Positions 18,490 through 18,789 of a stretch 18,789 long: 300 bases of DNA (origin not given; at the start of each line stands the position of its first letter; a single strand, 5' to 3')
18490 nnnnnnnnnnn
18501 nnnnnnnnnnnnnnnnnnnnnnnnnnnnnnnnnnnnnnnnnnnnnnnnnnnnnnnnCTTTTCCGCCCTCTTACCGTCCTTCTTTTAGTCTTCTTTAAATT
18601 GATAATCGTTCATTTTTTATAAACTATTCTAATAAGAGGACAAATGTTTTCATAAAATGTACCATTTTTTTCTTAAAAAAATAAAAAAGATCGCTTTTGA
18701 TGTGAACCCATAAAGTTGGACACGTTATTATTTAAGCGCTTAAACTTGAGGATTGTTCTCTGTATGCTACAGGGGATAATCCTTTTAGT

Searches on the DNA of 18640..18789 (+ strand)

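Call 61: search_dna_similar(query=window:18640-18789:+, collection=plasmids, mode=distant, max_rows=5)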
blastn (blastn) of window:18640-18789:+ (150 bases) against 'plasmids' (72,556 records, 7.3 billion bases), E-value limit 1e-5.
Records with a match: 22; places in all: 26; records where one place covers at least 80% of the query: 1.
Best place of each record, by identity: 60-80% 22.
By first word of the organism name: Bacillus 17; Priestia 5.
By predicted mobility (MOB-suite, as given by PLSDB): non-mobilizable 18; mobilizable 2; conjugative 2.
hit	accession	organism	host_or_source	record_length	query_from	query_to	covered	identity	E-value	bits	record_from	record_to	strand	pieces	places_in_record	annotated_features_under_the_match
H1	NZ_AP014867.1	Bacillus thuringiensis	-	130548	31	150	80%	75.0%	4e-8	65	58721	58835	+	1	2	none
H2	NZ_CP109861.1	Priestia megaterium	dendrobium,mixed culture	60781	33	148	77%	74.8%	2e-10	73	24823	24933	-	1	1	IS3 family transposase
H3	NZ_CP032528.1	Priestia megaterium NCT-2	-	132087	36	148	75%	76.7%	1e-13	83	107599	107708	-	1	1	IS3 family transposase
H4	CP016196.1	Bacillus thuringiensis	organism,soil sample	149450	36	150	77%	74.6%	2e-6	60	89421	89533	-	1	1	integrase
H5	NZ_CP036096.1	Bacillus toyonensis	cell culture,soil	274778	35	150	77%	73.4%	2e-6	59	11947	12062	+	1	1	IS3-like element ISBth167 family transposase | YjcZ family sporulation protein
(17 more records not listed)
